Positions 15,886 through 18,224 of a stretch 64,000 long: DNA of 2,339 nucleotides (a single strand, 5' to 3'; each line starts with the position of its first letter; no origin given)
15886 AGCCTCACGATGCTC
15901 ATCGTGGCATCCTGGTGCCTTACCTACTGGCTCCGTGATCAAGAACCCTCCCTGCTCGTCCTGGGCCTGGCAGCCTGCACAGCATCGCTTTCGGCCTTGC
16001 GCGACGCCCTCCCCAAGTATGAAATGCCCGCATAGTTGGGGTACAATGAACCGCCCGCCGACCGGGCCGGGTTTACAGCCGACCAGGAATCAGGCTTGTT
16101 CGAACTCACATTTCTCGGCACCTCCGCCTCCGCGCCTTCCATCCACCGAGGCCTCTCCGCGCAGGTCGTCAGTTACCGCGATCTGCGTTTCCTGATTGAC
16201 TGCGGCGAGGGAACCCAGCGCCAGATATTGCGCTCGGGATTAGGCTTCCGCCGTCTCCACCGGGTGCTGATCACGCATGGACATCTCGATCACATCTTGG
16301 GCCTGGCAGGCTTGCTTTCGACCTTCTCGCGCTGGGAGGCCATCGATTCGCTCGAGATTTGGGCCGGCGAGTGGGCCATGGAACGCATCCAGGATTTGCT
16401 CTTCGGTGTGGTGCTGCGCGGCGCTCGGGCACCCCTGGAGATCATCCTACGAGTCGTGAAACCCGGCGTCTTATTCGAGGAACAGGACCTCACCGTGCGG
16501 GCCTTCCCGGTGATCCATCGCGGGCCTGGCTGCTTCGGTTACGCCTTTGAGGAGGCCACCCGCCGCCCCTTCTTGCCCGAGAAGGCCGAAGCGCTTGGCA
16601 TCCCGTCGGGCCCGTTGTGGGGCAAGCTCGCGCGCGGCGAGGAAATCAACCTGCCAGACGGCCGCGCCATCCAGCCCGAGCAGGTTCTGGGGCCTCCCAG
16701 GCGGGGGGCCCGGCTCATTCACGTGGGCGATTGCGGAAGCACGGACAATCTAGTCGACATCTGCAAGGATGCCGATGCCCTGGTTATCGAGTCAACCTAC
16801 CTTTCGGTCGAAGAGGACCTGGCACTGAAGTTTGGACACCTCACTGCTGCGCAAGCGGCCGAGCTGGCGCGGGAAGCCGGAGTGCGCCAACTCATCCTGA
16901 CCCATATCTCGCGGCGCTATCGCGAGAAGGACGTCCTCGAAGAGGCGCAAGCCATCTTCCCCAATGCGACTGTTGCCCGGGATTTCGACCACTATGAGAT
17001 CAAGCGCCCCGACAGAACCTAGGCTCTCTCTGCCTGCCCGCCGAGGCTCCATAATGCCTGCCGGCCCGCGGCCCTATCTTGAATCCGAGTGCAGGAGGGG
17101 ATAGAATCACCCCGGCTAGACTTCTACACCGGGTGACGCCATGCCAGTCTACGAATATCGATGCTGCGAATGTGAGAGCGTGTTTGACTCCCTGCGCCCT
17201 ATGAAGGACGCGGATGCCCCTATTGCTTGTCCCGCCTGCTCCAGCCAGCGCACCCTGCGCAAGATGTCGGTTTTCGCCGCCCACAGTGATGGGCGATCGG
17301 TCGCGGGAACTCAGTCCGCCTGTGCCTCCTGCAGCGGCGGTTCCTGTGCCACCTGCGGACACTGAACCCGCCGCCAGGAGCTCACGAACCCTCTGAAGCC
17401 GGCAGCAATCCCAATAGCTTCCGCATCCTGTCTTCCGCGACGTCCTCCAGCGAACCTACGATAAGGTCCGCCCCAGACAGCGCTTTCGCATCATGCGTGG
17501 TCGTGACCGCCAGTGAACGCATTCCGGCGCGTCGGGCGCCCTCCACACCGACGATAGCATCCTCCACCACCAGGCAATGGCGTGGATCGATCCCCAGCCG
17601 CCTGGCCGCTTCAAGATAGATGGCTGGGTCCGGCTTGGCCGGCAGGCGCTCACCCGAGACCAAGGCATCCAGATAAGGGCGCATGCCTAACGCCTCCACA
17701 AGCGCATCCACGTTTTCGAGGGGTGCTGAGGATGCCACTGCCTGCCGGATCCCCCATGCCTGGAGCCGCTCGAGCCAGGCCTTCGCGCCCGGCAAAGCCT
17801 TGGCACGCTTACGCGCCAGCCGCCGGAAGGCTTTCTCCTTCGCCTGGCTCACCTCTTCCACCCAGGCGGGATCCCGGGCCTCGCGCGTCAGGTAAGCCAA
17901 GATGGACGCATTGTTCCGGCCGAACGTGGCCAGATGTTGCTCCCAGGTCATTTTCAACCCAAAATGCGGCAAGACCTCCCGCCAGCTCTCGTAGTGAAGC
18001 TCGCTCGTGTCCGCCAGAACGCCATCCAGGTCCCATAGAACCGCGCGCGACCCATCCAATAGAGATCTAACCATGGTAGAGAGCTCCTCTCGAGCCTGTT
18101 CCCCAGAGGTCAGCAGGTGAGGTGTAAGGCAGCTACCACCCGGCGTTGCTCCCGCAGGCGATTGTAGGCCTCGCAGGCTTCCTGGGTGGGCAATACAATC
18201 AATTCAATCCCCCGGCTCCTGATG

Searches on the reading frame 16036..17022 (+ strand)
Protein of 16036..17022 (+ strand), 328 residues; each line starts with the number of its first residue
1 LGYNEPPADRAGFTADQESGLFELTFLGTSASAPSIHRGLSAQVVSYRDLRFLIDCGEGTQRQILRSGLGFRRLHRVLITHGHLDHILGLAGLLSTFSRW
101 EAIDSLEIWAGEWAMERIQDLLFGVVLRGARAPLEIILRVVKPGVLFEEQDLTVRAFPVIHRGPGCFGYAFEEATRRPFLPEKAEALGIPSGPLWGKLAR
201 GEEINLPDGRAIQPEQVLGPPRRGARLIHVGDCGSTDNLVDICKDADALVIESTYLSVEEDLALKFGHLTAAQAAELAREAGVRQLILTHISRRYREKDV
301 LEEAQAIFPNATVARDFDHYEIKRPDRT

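Call 42: search_protein_families(library=pfam, proteins=[window:16036-17022:+], max_evalue=0.000001)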
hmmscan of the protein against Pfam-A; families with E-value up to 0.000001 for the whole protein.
window:16036-17022:+ (328 aa): 2 families
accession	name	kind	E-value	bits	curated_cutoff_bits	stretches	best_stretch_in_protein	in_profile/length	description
PF12706.13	Lactamase_B_2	-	5.6e-21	75.5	27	2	51-177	2-136/200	Beta-lactamase superfamily domain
PF00753.33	Lactamase_B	-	2.5e-10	41.1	22.7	1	49-98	15-68/196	Metallo-beta-lactamase superfamily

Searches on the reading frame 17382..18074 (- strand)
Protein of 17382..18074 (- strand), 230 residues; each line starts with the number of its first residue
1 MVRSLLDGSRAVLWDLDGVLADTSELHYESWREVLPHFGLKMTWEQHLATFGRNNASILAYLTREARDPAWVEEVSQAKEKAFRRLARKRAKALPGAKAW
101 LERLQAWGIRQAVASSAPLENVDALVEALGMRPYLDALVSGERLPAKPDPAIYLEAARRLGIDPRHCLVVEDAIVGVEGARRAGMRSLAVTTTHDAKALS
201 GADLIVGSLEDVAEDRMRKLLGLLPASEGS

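Call 43: search_protein_families(library=pfam, proteins=[window:17382-18074:-], max_evalue=0.000001)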
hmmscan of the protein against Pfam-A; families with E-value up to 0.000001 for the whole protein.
window:17382-18074:- (230 aa): 4 families
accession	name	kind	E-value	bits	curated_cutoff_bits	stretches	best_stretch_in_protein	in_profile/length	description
PF13419.12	HAD_2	-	6e-32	111.6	23.8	1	12-190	1-178/178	Haloacid dehalogenase-like hydrolase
PF00702.32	Hydrolase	-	5e-30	105.8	26.4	1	10-184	2-191/191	haloacid dehalogenase-like hydrolase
PF13242.12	Hydrolase_like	-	9.4e-09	35.5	22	1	147-196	4-55/75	HAD-hyrolase-like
PF12710.13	HAD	-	1.3e-08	35.9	27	1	12-166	1-174/189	haloacid dehalogenase-like hydrolase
